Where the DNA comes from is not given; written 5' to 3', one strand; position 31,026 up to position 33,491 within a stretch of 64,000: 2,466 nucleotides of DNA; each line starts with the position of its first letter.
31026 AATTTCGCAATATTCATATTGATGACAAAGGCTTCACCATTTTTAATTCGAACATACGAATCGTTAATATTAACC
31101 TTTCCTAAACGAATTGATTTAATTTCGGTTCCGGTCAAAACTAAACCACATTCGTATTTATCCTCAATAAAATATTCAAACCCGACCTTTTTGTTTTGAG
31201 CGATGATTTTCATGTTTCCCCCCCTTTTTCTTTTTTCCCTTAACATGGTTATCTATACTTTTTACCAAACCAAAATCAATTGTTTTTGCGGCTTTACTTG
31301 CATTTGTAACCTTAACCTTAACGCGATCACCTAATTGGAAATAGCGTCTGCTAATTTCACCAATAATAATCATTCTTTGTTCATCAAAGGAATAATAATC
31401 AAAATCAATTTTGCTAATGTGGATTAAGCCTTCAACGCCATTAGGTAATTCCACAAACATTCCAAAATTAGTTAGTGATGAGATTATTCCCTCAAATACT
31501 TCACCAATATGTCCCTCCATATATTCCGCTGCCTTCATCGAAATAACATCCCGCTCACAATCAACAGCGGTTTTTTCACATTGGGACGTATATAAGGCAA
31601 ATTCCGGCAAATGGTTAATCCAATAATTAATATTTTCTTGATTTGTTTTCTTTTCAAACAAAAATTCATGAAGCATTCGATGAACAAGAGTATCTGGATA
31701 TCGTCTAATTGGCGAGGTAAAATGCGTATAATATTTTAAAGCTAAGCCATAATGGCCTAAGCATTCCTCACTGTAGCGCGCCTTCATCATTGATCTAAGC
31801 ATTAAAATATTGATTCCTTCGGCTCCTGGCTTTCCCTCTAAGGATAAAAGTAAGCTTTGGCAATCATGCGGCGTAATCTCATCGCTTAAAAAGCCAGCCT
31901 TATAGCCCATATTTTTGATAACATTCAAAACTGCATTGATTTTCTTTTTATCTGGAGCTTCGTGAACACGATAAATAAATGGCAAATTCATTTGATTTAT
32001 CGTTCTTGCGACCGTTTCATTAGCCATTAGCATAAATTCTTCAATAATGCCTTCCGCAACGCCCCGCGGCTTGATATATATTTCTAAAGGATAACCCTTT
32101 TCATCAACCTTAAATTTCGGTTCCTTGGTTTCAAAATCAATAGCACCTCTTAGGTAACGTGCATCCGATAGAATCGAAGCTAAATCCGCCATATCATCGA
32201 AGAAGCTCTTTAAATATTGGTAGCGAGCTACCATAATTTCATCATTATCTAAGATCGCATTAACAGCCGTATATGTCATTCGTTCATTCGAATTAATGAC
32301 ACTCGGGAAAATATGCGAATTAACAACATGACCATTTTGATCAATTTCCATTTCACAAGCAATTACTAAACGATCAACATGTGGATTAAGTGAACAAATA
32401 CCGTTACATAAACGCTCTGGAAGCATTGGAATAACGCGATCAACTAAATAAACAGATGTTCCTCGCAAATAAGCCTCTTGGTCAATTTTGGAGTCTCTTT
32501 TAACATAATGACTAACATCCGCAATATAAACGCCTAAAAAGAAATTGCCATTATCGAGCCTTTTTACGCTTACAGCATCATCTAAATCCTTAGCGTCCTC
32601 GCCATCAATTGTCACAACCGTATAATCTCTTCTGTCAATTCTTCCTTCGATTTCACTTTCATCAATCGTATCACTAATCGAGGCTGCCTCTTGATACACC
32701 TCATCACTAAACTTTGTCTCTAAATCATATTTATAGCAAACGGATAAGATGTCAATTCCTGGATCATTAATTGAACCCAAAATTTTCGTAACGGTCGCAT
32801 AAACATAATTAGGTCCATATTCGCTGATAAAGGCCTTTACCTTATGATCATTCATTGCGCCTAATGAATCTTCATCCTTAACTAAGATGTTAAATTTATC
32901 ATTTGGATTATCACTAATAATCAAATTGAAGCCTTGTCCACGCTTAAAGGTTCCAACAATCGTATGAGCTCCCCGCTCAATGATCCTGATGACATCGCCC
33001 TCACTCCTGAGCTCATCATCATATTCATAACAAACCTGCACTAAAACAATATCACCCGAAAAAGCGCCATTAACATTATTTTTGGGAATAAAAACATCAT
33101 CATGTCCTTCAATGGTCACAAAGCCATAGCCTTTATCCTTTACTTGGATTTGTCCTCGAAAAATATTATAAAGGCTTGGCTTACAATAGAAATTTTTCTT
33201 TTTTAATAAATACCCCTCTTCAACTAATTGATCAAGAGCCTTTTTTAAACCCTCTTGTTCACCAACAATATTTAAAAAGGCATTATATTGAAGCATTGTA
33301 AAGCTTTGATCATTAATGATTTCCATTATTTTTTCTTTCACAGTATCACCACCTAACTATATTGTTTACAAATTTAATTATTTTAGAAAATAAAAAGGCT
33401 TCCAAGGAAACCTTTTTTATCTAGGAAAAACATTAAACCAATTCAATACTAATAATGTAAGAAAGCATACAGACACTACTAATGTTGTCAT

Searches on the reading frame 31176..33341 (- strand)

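Call 26: search_protein_families(library=pfam, proteins=[window:31176-33341:-], max_evalue=0.00001)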
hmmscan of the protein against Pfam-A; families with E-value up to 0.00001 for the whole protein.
window:31176-33341:- (721 aa): 4 families
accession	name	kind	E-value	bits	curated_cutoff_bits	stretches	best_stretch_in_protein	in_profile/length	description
PF00773.25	RNB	-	3.4e-110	368.8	29.3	1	234-562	1-325/326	RNB domain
PF17876.7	CSD2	-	2e-21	76.3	26.2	1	142-212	3-74/74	Cold shock domain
PF00575.29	S1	-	9.2e-17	61.6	22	1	612-690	4-71/74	S1 RNA binding domain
PF08206.17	OB_RNB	-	1.2e-16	60.6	24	1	63-120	1-58/58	Ribonuclease B OB domain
